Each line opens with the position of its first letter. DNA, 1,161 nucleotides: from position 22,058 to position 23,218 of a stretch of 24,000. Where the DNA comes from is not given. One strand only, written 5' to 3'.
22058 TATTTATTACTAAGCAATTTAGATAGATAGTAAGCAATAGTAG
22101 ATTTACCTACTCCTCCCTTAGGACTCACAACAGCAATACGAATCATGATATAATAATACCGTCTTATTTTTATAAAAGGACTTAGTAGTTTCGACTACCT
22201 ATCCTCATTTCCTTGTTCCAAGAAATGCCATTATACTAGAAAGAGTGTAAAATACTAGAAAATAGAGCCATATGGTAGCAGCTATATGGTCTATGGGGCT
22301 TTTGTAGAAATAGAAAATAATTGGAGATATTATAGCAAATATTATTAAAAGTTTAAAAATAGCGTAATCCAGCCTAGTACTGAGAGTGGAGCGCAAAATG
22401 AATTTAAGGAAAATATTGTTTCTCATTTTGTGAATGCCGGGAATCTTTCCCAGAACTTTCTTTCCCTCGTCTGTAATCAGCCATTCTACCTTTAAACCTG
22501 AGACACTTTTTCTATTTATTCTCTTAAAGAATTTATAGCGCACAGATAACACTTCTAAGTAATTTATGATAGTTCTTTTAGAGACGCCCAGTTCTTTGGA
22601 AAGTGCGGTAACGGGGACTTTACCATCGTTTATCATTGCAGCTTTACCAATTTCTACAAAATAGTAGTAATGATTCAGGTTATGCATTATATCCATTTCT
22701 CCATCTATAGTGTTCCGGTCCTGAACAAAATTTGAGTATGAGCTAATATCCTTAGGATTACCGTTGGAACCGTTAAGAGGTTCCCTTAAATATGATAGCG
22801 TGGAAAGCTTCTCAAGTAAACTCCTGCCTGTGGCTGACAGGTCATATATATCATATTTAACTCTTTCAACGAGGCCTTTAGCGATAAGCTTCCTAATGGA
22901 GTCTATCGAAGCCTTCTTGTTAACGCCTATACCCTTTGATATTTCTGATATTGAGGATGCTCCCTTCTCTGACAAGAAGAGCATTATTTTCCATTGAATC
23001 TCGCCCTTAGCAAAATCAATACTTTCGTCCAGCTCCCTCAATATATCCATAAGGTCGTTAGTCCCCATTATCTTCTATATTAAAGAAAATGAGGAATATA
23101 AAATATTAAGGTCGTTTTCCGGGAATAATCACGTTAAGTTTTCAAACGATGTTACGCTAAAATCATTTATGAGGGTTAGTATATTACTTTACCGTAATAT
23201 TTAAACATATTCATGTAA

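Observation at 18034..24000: Duplicated module (ParA/MinD-like ATPase + C-terminally anchored sequon-rich protein + polytopic membrane protein) wedged between arlB and an ArnR-like regulator: candidate undescribed system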

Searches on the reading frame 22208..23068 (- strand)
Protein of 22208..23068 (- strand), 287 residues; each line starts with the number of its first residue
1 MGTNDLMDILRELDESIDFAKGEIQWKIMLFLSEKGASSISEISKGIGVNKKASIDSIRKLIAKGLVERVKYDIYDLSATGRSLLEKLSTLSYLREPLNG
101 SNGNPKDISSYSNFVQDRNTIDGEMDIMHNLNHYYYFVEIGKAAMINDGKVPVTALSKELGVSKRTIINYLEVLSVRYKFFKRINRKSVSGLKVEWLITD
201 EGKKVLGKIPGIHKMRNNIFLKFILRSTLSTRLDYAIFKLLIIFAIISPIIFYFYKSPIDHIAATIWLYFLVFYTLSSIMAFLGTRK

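Call 5: search_protein_families(library=pfam, max_evalue=0.1, proteins=[window:22208-23068:-])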
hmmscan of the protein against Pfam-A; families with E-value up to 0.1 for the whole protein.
window:22208-23068:- (287 aa): 24 families
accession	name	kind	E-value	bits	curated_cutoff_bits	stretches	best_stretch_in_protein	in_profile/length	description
PF13412.12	HTH_24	-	5.8e-08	32.6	21.9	1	23-68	3-48/48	Winged helix-turn-helix DNA-binding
PF08279.18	HTH_11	-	2.7e-06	27.6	25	1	147-174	12-39/55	HTH domain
PF01638.23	HxlR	-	3.1e-06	27.4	20.8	1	26-92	6-80/91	HxlR-like helix-turn-helix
PF01978.25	TrmB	-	3.9e-06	27.1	25.6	1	31-71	16-56/68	Sugar-specific transcriptional regulator TrmB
PF01022.26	HTH_5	-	1.1e-05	25.6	22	1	27-68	6-46/47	Bacterial regulatory protein, arsR family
PF14947.12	HTH_45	-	3.4e-05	24.2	25.5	1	23-93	6-74/77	Winged helix-turn-helix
PF01047.28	MarR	-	6.8e-05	23.1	24.6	1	25-70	5-50/59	MarR family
PF13730.12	HTH_36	-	9.4e-05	22.6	25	0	153-173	28-48/55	Helix-turn-helix domain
PF12802.13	MarR_2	-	0.00012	22.6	27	1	25-70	7-53/61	MarR family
PF13463.12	HTH_27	-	0.00021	22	22.2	1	24-79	4-66/68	Winged helix DNA-binding domain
PF13404.12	HTH_AsnC-type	-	0.00032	20.9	27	0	144-167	11-34/42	AsnC-type helix-turn-helix domain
PF01325.25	Fe_dep_repress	-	0.009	16.6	26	0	34-72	19-57/60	Iron dependent repressor, N-terminal DNA binding domain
PF21476.4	PF0610-like_N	-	0.0094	16.6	33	0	146-172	10-36/50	PF0610-like, N-terminal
PF24270.1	HTH_Cmi2_C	-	0.01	16.5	27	1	6-70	57-121/125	Cmi2, C-terminal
PF05491.19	RuvB_C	-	0.01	16.2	24.7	0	147-186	20-59/72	RuvB C-terminal winged helix domain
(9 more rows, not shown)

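Call 6: search_protein_families(library=ncbifam, max_evalue=0.1, proteins=[window:22208-23068:-])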
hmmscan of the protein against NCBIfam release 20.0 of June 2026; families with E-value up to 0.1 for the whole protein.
window:22208-23068:- (287 aa): 11 families
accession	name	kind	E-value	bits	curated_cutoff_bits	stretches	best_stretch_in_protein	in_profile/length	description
NF041016.1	trans_reg_ArnR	equivalog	4.3e-70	236.2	400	1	4-283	3-266/269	HTH-type transcriptional activator ArnR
TIGR01884.1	cas_HTH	subfamily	4.4e-08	32.7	60.2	2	6-74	125-195/202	CRISPR-associated CARF protein Csa3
NF040939.2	trans_reg_lrs14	equivalog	7e-07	29.2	90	1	26-73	24-72/103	Lrs14 family HTH-type transcriptional regulator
NF053606.1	Sta1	subfamily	6.1e-05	23.1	80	1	26-73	23-70/100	Sta1 family transcriptional regulator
NF053602.1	Phr_regulator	exception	6.6e-05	22.6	320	1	17-69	6-57/191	heat shock transcription regulator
NF053814.1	teico_TcaR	equivalog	7.4e-05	22.8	170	1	8-71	25-86/151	MarR family transcriptional regulator TcaR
NF008273.0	PRK11050.1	equivalog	0.00049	19.8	153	1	32-87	49-104/156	manganese-binding transcriptional regulator MntR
NF053660.1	ORF80_fam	equivalog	0.0025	17.7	95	1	25-69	4-48/70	ORF80 family leucine zipper DNA-binding protein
NF033788.1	HTH_metalloreg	subfamily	0.012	15.4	55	0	25-70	13-58/77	metalloregulator ArsR/SmtB family transcription factor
NF053758.1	ChrTpTrnRegChrS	equivalog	0.016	15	250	0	22-70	13-61/158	chromate efflux transcriptional regulator ChrS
NF040947.1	trans_reg_LysM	equivalog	0.031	14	180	0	23-72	3-52/136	HTH-type transcriptional regulator LysM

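Call 31: search_protein_families(library=pfam, max_evalue=0.01, proteins=[P0061, P0062, P0066, P0067, P0068, P0069, P0074, P0077, P0079, P0084])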
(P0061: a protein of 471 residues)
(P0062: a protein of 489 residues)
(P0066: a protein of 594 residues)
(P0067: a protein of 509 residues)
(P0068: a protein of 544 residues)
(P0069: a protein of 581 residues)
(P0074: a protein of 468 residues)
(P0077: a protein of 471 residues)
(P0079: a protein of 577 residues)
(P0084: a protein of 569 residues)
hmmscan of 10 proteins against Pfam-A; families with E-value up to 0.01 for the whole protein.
P0061 (471 aa): 0 families

P0062 (489 aa): 0 families

P0066 (594 aa): 0 families

P0067 (509 aa): 0 families

P0068 (544 aa): 0 families

P0069 (581 aa): 0 families

P0074 (468 aa): 0 families

P0077 (471 aa): 0 families

P0079 (577 aa): 0 families

P0084 (569 aa): 1 family
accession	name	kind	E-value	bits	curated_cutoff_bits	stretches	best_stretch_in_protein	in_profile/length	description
PF13231.12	PMT_2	-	0.00083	20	26.1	1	296-419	29-154/160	Dolichyl-phosphate-mannose-protein mannosyltransferase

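Call 49: find_homologous_proteins(query=window:22208-23068:-, max_evalue=0.00001)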
Query window:22208-23068:- (287 aa): 14 proteins with E <= 0.00001 among 1316 candidates.
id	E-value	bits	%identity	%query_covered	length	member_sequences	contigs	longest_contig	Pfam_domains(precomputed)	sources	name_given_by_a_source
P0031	2.8e-181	619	100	100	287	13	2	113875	PF13412.13,PF01638.24,PF08279.19,PF01978.26,PF01022.27,PF14947.13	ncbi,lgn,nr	ncbi:MAG: MarR family transcriptional regulator [Metallosphaera prunae]|nr:hypothetical protein [Met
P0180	5.3e-142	490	77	99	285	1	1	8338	PF13412.13,PF08279.19,PF01978.26,PF01022.27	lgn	-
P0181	2.8e-141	488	77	99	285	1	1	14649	PF13412.13,PF08279.19,PF01978.26,PF01022.27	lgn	-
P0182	5.3e-141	487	77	99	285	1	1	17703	PF13412.13,PF08279.19,PF01978.26,PF01022.27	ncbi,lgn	-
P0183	7.6e-141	486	76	100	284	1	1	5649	PF13412.13,PF08279.19,PF01978.26,PF01022.27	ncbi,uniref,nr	ncbi:HTH-type transcriptional activator ArnR1 [Metallosphaera sp. J1]|uniref:HTH domain-containing p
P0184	6.5e-121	421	68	100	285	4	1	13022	PF13412.13,PF08279.19,PF21476.5,PF25212.3,PF01978.26,PF01022.27,PF14947.13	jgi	jgi:Mn-dependent DtxR family transcriptional regulator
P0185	4.2e-84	300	52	99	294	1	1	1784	PF01047.29,PF13412.13,PF01638.24,PF08279.19,PF01978.26,PF01022.27,PF04967.19,PF12802.14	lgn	-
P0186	3.2e-83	297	54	100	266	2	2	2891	PF01047.29,PF13412.13,PF01638.24,PF08279.19,PF13730.13,PF01978.26,PF01022.27,PF04967.19,PF12802.14,PF01325.26,PF14947.13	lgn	-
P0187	1.0e-81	292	50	98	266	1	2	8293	PF13412.13,PF08279.19,PF13463.13,PF01978.26,PF01022.27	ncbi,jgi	jgi:predicted transcriptional regulator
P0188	2.4e-81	291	51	98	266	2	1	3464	PF01047.29,PF13412.13,PF01638.24,PF08279.19,PF25212.3,PF13463.13,PF13730.13,PF01978.26,PF01022.27,PF12802.14,PF14947.13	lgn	-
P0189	4.3e-81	290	52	100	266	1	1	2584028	PF01047.29,PF13412.13,PF01638.24,PF08279.19,PF13730.13,PF01978.26,PF01022.27,PF12802.14,PF01325.26,PF14947.13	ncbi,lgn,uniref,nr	ncbi:ArsR family transcriptional regulator [Acidianus sp. HS-5]|uniref:helix-turn-helix domain-conta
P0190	1.7e-80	288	50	100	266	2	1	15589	PF01047.29,PF13412.13,PF01638.24,PF08279.19,PF13730.13,PF01978.26,PF01022.27,PF12802.14,PF01325.26,PF14947.13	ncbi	ncbi:MAG: MarR family transcriptional regulator [Sulfolobus sp.]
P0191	1.8e-79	285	49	99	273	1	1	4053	PF01047.29,PF13412.13,PF01638.24,PF08279.19,PF13463.13,PF01978.26,PF01022.27,PF04967.19,PF13404.13,PF12802.14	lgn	-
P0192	6.7e-62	227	43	99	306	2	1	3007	PF01047.29,PF01978.26,PF14947.13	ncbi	-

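Call 57: search_protein_families(library=pfam, max_evalue=0.1, proteins=[L003:12091-12765:+, L016:12045-12707:+, L005:10788-11585:+, L005:11620-12426:-, L005:13120-13896:+, L014:15118-15843:+, L014:16107-16871:+, L014:18362-18970:+, L014:13707-13928:+, L001:11443-12000:+])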
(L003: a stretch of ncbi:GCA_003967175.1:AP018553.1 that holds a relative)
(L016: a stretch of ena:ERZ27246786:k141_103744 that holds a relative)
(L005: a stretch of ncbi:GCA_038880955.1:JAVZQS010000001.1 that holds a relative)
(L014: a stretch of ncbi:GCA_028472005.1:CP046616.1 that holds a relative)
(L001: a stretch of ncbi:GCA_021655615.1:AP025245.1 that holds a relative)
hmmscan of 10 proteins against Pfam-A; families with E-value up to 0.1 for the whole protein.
L003:12091-12765:+ (225 aa): 0 families

L016:12045-12707:+ (221 aa): 0 families

L005:10788-11585:+ (266 aa): 8 families
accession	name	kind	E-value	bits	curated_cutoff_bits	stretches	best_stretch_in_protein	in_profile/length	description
PF13614.12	AAA_31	-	1.4e-08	35.3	27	1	7-126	8-125/177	AAA domain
PF10609.15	ParA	-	2.5e-08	34.1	27.1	1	5-51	8-55/246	NUBPL iron-transfer P-loop NTPase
PF01656.29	CbiA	-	4.1e-07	30.4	25.4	1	6-177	4-66/125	CobQ/CobB/MinD/ParA nucleotide binding domain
PF02374.21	ArsA_ATPase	-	0.00074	19.3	24.3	1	2-38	2-38/305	Anion-transporting ATPase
PF09140.17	MipZ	-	0.0096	15.7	20.7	1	9-38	9-38/262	ATPase MipZ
PF06564.18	CBP_BcsQ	-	0.018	15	21.3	1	7-66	8-70/234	Cellulose biosynthesis protein BcsQ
PF00142.24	Fer4_NifH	-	0.019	14.9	25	1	5-37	4-36/271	4Fe-4S iron sulfur cluster binding proteins, NifH/frxC family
PF16575.11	CLP1_P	-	0.067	13.4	26.6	0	12-38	5-31/188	mRNA cleavage and polyadenylation factor CLP1 P-loop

L005:11620-12426:- (269 aa): 4 families
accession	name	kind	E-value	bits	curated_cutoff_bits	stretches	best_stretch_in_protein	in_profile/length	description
PF01656.29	CbiA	-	3.4e-12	46.8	25.4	1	8-205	2-109/125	CobQ/CobB/MinD/ParA nucleotide binding domain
PF10609.15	ParA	-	5.4e-07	29.7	27.1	1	8-59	7-60/246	NUBPL iron-transfer P-loop NTPase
PF13614.12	AAA_31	-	3.1e-06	27.7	27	1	8-52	5-50/177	AAA domain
PF02374.21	ArsA_ATPase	-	0.00035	20.3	24.3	1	6-54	2-51/305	Anion-transporting ATPase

L005:13120-13896:+ (259 aa): 7 families
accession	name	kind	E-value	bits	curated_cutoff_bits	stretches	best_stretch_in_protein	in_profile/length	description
PF13614.12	AAA_31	-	2.1e-11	44.5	27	1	4-135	5-137/177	AAA domain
PF01656.29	CbiA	-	3.8e-10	40.3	25.4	1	4-205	2-99/125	CobQ/CobB/MinD/ParA nucleotide binding domain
PF10609.15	ParA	-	3e-09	37.1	27.1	1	4-42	7-45/246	NUBPL iron-transfer P-loop NTPase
PF02374.21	ArsA_ATPase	-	0.00024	20.8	24.3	1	1-38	1-38/305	Anion-transporting ATPase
PF09140.17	MipZ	-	0.0028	17.4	20.7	1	8-40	8-40/262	ATPase MipZ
PF06564.18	CBP_BcsQ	-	0.0058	16.6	21.3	1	4-37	5-38/234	Cellulose biosynthesis protein BcsQ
PF00142.24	Fer4_NifH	-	0.011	15.7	25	1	9-41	8-40/271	4Fe-4S iron sulfur cluster binding proteins, NifH/frxC family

L014:15118-15843:+ (242 aa): 9 families
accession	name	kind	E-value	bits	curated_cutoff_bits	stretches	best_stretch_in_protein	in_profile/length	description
PF10609.15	ParA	-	3.8e-08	33.5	27.1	1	3-187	5-187/246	NUBPL iron-transfer P-loop NTPase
PF13614.12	AAA_31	-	2.2e-07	31.4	27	1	2-119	2-126/177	AAA domain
PF01656.29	CbiA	-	3.2e-07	30.8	25.4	1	4-189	1-99/125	CobQ/CobB/MinD/ParA nucleotide binding domain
PF02374.21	ArsA_ATPase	-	0.00015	21.5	24.3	1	6-39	5-38/305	Anion-transporting ATPase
PF06564.18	CBP_BcsQ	-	0.0059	16.6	21.3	1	1-38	1-38/234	Cellulose biosynthesis protein BcsQ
PF00448.28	SRP54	-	0.0098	16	22.7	0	4-44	4-43/196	SRP54-type protein, GTPase domain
PF09140.17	MipZ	-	0.014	15.1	20.7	1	9-118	8-107/262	ATPase MipZ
PF16575.11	CLP1_P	-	0.043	14.1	26.6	0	13-39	5-31/188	mRNA cleavage and polyadenylation factor CLP1 P-loop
PF00142.24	Fer4_NifH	-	0.047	13.6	25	0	8-39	7-37/271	4Fe-4S iron sulfur cluster binding proteins, NifH/frxC family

L014:16107-16871:+ (255 aa): 7 families
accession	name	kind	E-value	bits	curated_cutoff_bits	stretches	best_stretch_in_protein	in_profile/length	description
PF01656.29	CbiA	-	3.1e-09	37.3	25.4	1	5-210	2-107/125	CobQ/CobB/MinD/ParA nucleotide binding domain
PF10609.15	ParA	-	0.0004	20.3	27.1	1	4-79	6-81/246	NUBPL iron-transfer P-loop NTPase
PF13614.12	AAA_31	-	0.00055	20.4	27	1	4-63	4-69/177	AAA domain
PF02374.21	ArsA_ATPase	-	0.0078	15.9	24.3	1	4-35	3-34/305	Anion-transporting ATPase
PF09140.17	MipZ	-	0.034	13.9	20.7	1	8-110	7-107/262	ATPase MipZ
PF06414.18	Zeta_toxin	-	0.036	13.9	22.3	1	7-38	21-52/199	Zeta toxin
PF11192.13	DUF2977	-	0.048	14.2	21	0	108-127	26-45/61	Protein of unknown function (DUF2977)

L014:18362-18970:+ (203 aa): 11 families
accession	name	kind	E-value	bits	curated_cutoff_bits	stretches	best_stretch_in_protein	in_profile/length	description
PF10609.15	ParA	-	9.4e-10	38.8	27.1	1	3-55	3-56/246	NUBPL iron-transfer P-loop NTPase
PF01656.29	CbiA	-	4.2e-09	36.9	25.4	1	8-140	3-85/125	CobQ/CobB/MinD/ParA nucleotide binding domain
PF13614.12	AAA_31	-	4.5e-08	33.7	27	1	4-54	2-52/177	AAA domain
PF02374.21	ArsA_ATPase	-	1.2e-05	25.1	24.3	1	9-52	6-49/305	Anion-transporting ATPase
PF20720.3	nSTAND3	-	0.00098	19.3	27.2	1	10-64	23-75/155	Novel STAND NTPase 3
PF01583.26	APS_kinase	-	0.0028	18.1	21.1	1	13-52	11-51/152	Adenylylsulphate kinase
PF06564.18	CBP_BcsQ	-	0.0062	16.5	21.3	1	5-41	3-39/234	Cellulose biosynthesis protein BcsQ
PF05673.19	DUF815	-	0.012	15.3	23.8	1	13-72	62-117/249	Protein of unknown function (DUF815)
PF09140.17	MipZ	-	0.037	13.8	20.7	1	10-42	7-39/262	ATPase MipZ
PF07015.17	VirC1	-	0.044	13.6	24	0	4-92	2-97/231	VirC1 protein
PF13479.12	AAA_24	-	0.098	12.9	27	0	12-90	10-76/195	AAA domain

L014:13707-13928:+ (74 aa): 2 families
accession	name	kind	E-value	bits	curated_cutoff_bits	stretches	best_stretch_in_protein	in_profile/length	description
PF01402.27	RHH_1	-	7.3e-06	26.2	20.5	1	22-59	2-38/39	Ribbon-helix-helix protein, copG family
PF17723.7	RHH_8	-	0.062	13.8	25.4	1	22-59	6-43/119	Ribbon-Helix-Helix transcriptional regulator family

L001:11443-12000:+ (186 aa): 5 families
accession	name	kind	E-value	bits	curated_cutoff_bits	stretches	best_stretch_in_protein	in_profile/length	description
PF01656.29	CbiA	-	5.3e-06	26.8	25.4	1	3-166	1-105/125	CobQ/CobB/MinD/ParA nucleotide binding domain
PF13173.12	AAA_14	-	0.011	16.2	27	1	3-62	5-53/129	AAA domain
PF13614.12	AAA_31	-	0.011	16.1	27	1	3-136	4-127/177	AAA domain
PF09140.17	MipZ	-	0.028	14.2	20.7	1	3-35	3-38/262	ATPase MipZ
PF20720.3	nSTAND3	-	0.072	13.2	27.2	0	3-45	20-62/155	Novel STAND NTPase 3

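Call 105: search_protein_families(library=phrogs, max_evalue=0.001, proteins=[P0007])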
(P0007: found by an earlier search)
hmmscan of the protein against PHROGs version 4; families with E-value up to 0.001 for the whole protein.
P0007 (484 aa): 0 families

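Call 107: search_protein_families(library=padloc, max_evalue=0.01, proteins=[P0007, window:22208-23068:-])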
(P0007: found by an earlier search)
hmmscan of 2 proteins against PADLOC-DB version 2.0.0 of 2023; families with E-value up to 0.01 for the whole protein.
P0007 (484 aa): 0 families

window:22208-23068:- (287 aa): 11 families
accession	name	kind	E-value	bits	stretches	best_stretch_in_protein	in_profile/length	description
PDLC01268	CasR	-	5.2e-08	31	1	13-72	109-171/179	"CAS-I,CAS-II,CAS-III,CAS-IV,CAS-V,CAS-VI; associated_signaling"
PDLC01434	CasR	-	1.1e-07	29.9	1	15-71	115-175/191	"CAS-I,CAS-II,CAS-III,CAS-IV,CAS-V,CAS-VI; associated_signaling"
PDLC01044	Csa3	-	1.7e-07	29.3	1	31-84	144-193/194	Type I-A associated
PDLC01850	CARF3--CARF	-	2.8e-05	22.1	0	25-70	147-192/209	-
PDLC01848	CARF3--CARF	-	5.5e-05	20.9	0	26-85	140-193/197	-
PDLC01879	CARF3--CARF_TM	-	6.9e-05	20.6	1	24-89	157-221/222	-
PDLC01849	CARF3--CARF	-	0.00012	19.8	0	30-76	144-190/197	-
PDLC01438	Csa3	-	0.00027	19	0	22-93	147-218/305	"CAS-I,CAS-II,CAS-III,CAS-IV,CAS-V,CAS-VI; associated_signaling"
PDLC04133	mad1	-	0.0003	19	0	150-172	5-27/60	mads_1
PDLC02976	WH_III-A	-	0.0006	18.5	1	28-88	8-67/104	-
PDLC01875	CARF3--CARF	-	0.0031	15.3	0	23-81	146-207/219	-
